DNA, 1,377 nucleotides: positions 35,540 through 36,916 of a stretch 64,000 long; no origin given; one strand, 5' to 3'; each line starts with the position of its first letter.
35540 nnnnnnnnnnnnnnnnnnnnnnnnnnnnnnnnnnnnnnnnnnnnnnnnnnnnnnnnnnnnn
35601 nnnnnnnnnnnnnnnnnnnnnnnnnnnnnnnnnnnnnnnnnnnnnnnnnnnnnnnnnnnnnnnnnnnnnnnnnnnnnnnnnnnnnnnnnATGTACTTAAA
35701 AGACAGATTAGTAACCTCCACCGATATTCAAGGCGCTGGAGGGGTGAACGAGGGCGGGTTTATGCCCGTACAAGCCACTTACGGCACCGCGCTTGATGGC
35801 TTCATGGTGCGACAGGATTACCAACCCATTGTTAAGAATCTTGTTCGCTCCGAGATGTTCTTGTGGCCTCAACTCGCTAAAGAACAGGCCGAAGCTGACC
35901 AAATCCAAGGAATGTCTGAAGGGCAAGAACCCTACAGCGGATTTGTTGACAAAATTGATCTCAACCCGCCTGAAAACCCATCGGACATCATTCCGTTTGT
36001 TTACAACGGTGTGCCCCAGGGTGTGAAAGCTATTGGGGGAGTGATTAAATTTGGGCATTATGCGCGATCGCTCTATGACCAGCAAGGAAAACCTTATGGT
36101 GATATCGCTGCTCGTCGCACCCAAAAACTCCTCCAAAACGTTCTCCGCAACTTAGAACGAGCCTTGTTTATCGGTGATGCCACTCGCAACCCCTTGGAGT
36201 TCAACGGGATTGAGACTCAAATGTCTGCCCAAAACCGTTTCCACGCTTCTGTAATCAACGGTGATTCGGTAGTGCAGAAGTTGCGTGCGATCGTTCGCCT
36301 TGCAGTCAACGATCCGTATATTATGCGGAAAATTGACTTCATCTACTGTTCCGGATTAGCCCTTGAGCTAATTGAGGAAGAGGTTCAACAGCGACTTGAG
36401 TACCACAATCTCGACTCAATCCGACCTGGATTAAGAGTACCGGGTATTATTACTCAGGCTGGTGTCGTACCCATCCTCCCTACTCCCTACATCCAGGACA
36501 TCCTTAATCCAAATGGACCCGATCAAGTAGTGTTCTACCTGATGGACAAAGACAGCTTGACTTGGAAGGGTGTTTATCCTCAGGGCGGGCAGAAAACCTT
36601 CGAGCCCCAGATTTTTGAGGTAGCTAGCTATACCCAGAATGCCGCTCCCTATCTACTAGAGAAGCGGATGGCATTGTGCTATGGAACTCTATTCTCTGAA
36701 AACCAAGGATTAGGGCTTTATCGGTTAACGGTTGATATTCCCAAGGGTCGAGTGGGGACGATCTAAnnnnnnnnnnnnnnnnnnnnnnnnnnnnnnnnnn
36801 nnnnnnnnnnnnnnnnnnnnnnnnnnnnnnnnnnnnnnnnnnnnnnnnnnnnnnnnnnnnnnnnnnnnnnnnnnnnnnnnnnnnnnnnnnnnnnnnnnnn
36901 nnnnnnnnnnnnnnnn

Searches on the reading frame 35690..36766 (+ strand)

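Call 12: search_protein_families(library=phrogs, proteins=[window:35690-36766:+], max_evalue=0.001)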
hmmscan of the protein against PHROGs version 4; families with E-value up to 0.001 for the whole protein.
window:35690-36766:+ (358 aa): 2 families
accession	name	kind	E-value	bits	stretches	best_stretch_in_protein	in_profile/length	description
phrog_212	-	head and packaging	6.7e-05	23.4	1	127-301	95-251/301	major head protein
phrog_752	-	head and packaging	0.0007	19.6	0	136-183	133-186/475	major head protein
